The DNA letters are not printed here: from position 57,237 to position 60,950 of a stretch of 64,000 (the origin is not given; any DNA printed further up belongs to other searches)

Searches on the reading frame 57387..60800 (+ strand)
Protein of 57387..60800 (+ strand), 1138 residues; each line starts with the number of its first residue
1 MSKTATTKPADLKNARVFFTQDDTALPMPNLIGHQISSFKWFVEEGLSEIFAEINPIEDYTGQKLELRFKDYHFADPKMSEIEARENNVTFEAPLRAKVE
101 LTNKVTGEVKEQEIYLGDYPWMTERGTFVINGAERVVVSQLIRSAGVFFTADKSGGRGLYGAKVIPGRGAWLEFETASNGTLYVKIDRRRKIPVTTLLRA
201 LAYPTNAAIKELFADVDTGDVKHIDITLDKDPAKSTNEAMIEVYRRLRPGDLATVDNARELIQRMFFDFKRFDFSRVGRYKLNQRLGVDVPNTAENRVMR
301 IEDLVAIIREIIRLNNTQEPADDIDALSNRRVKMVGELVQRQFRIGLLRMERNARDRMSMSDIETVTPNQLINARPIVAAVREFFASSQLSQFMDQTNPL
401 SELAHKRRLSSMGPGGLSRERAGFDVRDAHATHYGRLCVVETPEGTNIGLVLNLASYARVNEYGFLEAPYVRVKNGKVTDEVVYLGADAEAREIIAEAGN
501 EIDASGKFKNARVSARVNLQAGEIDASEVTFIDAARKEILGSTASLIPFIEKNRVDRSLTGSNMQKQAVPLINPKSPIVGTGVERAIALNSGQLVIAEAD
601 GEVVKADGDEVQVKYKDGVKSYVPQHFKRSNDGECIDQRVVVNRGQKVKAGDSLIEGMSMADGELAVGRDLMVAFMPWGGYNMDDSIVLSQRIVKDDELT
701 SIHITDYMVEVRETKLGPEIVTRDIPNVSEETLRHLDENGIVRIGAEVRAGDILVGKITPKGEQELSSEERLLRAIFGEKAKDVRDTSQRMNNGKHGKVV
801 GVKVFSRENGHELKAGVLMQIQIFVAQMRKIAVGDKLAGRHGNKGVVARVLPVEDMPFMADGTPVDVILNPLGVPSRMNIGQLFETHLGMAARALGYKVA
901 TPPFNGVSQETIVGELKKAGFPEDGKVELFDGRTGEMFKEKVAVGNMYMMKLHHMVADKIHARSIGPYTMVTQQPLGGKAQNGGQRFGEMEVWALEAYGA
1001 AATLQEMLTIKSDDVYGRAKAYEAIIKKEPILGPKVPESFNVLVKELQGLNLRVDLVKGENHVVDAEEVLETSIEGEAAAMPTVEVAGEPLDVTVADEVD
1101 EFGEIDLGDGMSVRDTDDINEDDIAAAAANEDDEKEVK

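Call 77: search_protein_families(library=pfam, proteins=[window:57387-60800:+], max_evalue=0.001)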
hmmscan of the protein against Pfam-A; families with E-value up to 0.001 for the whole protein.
window:57387-60800:+ (1138 aa): 6 families
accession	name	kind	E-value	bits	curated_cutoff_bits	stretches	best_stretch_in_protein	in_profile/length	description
PF00562.33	RNA_pol_Rpb2_6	-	3.6e-126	421.7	23.4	1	597-981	2-373/373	RNA polymerase Rpb2, domain 6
PF04565.21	RNA_pol_Rpb2_3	-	1e-27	96.5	21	1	392-460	1-68/68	RNA polymerase Rpb2, domain 3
PF04560.25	RNA_pol_Rpb2_7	-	2.4e-26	92.4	32.1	1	983-1057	1-85/87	RNA polymerase Rpb2, domain 7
PF04561.19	RNA_pol_Rpb2_2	-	2.4e-23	83.2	21.7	1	152-333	10-190/190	RNA polymerase Rpb2, domain 2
PF04563.20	RNA_pol_Rpb2_1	-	2e-20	73.7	28.2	1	31-377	2-201/203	RNA polymerase beta subunit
PF10385.14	RNA_pol_Rpb2_45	-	2.5e-17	63.1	28.2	1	470-533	1-64/66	RNA polymerase beta subunit external 1 domain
